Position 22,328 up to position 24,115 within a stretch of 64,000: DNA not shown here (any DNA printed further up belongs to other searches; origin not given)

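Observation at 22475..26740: SARP/STAND regulator with a C-terminal periplasmic-type solute-binding-protein (family 5) sensor domain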

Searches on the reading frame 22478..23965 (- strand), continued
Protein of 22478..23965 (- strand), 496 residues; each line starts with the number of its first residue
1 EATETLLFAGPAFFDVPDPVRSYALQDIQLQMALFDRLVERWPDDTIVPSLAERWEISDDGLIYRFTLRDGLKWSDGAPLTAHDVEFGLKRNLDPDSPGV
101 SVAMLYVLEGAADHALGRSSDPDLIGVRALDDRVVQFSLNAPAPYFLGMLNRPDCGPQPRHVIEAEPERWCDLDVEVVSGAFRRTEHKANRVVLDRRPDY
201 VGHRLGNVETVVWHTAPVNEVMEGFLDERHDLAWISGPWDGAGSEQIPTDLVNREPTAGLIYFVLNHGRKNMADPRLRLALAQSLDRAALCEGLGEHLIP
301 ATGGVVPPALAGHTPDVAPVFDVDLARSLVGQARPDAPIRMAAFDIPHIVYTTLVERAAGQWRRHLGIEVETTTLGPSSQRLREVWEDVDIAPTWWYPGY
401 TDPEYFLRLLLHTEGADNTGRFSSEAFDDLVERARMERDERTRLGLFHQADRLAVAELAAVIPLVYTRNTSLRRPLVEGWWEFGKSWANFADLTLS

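Call 50: search_protein_representatives(protein=window:22478-23965:-)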
Query: 496 residues. Proteins with E-value up to 0.001 (for the whole library): 37620; up to 1e-10: 10189; up to 1e-30: 1067. The best 150 are listed.
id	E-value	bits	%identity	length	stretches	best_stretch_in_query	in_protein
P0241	4.0e-194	662.5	32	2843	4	31-480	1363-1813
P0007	6.9e-171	585.9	56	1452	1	1-495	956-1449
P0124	9.6e-161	552.4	55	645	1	2-495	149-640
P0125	1.5e-153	528.6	66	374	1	127-495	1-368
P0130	9.5e-139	479.8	52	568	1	6-496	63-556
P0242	1.1e-137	476.3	51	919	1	2-495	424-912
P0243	1.2e-126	439.9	48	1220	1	8-495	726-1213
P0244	9.5e-112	390.7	50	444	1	32-494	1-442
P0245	1.7e-109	383.3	26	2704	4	33-466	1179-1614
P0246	1.3e-98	347.4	32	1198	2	29-478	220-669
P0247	5.0e-98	345.4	44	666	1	4-495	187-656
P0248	7.7e-90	318.4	29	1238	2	18-477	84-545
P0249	8.2e-82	292.0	56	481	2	14-183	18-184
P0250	9.9e-82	291.7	41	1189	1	17-495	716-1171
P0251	2.1e-80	287.3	50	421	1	18-329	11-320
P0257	1.2e-66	241.9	35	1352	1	30-479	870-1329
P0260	2.6e-65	237.5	33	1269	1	18-478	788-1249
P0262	3.1e-64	233.9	35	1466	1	29-476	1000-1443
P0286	1.2e-55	205.6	33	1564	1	18-473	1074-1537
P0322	8.2e-52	193.0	33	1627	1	32-476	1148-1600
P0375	8.5e-49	183.0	34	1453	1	18-477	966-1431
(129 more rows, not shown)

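Call 51: search_protein_families(library=pfam, proteins=[P0243, P0257, P0262, P0286, P0322, P0375, P0260], max_evalue=0.00001)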
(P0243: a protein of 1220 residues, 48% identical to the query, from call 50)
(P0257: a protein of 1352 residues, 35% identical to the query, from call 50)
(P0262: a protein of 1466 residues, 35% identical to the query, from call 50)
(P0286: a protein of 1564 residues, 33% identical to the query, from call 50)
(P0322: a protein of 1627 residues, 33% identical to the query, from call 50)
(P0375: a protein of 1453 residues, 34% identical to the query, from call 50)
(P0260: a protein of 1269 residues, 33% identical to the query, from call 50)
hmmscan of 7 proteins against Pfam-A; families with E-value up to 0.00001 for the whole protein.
P0243 (1220 aa): 4 families
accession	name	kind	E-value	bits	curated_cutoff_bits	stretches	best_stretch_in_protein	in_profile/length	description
PF00496.27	SBP_bac_5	-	1.1e-56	193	32.4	1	764-1133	1-365/368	Bacterial extracellular solute-binding proteins, family 5 Middle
PF13191.12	AAA_16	-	4e-31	109.2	32.6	1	212-408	1-167/167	AAA ATPase domain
PF00211.25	Guanylate_cyc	-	9.5e-19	68.1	21.9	1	12-192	6-180/183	Adenylate and Guanylate cyclase catalytic domain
PF13401.12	AAA_22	-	2.9e-06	28.1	27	0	235-413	5-124/130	AAA domain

P0257 (1352 aa): 4 families
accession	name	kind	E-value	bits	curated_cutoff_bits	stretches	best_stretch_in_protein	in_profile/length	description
PF00496.27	SBP_bac_5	-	1.3e-69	235.5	32.4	1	887-1265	2-365/368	Bacterial extracellular solute-binding proteins, family 5 Middle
PF13191.12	AAA_16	-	1.1e-23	85.1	32.6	1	290-505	1-165/167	AAA ATPase domain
PF03704.23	BTAD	-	2.5e-22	80.2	22.1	1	101-247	4-145/146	Bacterial transcriptional activator domain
PF13401.12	AAA_22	-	9.2e-06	26.4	27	0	313-496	5-108/130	AAA domain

P0262 (1466 aa): 4 families
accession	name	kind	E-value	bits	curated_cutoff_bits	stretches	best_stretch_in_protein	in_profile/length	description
PF00496.27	SBP_bac_5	-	1.2e-67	229.1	32.4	1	1018-1381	2-364/368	Bacterial extracellular solute-binding proteins, family 5 Middle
PF13191.12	AAA_16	-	1.3e-23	84.8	32.6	1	455-640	1-161/167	AAA ATPase domain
PF00211.25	Guanylate_cyc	-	1.5e-13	51.2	21.9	1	315-428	58-175/183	Adenylate and Guanylate cyclase catalytic domain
PF13401.12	AAA_22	-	8.4e-10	39.5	27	1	477-654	4-127/130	AAA domain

P0286 (1564 aa): 4 families
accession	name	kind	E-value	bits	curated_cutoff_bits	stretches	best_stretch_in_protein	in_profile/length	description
PF00496.27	SBP_bac_5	-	3.5e-69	234.1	32.4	1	1103-1479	2-365/368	Bacterial extracellular solute-binding proteins, family 5 Middle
PF00069.31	Pkinase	-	5.1e-37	128.1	31.7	2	380-535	102-259/263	Protein kinase domain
PF13191.12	AAA_16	-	2.9e-22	80.4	32.6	1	563-736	2-161/167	AAA ATPase domain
PF07714.23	PK_Tyr_Ser-Thr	-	5.4e-21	75.5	23.1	1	374-529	100-250/258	Protein tyrosine and serine/threonine kinase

P0322 (1627 aa): 7 families
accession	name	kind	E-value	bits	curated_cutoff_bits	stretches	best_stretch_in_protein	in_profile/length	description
PF00496.27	SBP_bac_5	-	2.5e-72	244.5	32.4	1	1163-1539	2-365/368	Bacterial extracellular solute-binding proteins, family 5 Middle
PF00069.31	Pkinase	-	1.6e-50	172.4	31.7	1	270-515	1-252/263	Protein kinase domain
PF07714.23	PK_Tyr_Ser-Thr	-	8e-35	120.8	23.1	1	271-514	2-248/258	Protein tyrosine and serine/threonine kinase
PF03704.23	BTAD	-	6e-26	92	22.1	1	105-232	25-146/146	Bacterial transcriptional activator domain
PF13191.12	AAA_16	-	3.4e-21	76.9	32.6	1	581-795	2-165/167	AAA ATPase domain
PF03109.22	ABC1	-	1.5e-06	28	22.9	0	337-421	137-221/244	ABC1 atypical kinase-like domain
PF13424.12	TPR_12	-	2e-06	28.3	30.1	1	1070-1121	19-72/77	Tetratricopeptide repeat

P0375 (1453 aa): 4 families
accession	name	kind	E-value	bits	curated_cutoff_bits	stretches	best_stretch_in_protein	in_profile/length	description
PF00496.27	SBP_bac_5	-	7.3e-69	233.1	32.4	1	995-1370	2-366/368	Bacterial extracellular solute-binding proteins, family 5 Middle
PF00069.31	Pkinase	-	4.7e-31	108.6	31.7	1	268-417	103-253/263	Protein kinase domain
PF13191.12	AAA_16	-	3.9e-21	76.7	32.6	1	453-635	2-167/167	AAA ATPase domain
PF07714.23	PK_Tyr_Ser-Thr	-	9.4e-19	68.2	23.1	1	16-415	6-248/258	Protein tyrosine and serine/threonine kinase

P0260 (1269 aa): 4 families
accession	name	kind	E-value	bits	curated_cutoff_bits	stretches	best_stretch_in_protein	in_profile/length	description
PF00496.27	SBP_bac_5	-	1.5e-78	265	32.4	1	817-1194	2-365/368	Bacterial extracellular solute-binding proteins, family 5 Middle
PF00211.25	Guanylate_cyc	-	3.3e-19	69.6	21.9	1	47-226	3-179/183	Adenylate and Guanylate cyclase catalytic domain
PF13191.12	AAA_16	-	2.3e-17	64.5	32.6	1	250-445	2-167/167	AAA ATPase domain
PF13424.12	TPR_12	-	4.3e-09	36.9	30.1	1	704-753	19-70/77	Tetratricopeptide repeat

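Call 87: list_cluster_members(proteins=[P0217, P0129, P0197, P0156, P0135, P0167])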
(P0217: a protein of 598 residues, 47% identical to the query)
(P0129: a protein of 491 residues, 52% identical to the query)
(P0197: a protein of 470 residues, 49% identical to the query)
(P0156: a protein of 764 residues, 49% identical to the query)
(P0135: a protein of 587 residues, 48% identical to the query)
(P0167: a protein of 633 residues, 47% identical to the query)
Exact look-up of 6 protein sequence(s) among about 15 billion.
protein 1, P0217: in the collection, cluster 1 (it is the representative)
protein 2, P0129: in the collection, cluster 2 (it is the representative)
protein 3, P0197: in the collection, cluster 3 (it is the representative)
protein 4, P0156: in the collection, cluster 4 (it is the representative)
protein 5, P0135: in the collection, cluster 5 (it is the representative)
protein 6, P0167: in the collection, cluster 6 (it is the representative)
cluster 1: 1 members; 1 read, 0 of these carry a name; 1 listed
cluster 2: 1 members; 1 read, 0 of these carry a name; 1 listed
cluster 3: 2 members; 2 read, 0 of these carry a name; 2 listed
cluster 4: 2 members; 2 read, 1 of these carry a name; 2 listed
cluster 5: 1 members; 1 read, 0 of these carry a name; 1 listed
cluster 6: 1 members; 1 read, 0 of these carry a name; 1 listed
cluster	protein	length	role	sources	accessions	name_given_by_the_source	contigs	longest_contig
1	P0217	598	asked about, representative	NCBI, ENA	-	-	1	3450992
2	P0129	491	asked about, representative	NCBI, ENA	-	-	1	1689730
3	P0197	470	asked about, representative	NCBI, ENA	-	-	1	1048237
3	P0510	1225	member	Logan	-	-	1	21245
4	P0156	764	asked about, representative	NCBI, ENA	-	-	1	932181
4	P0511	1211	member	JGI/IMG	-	ABC-type transport system substrate-binding protein/class 3 adenylate cyclase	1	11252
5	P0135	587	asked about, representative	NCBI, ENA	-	-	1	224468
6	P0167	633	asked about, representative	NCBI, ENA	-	-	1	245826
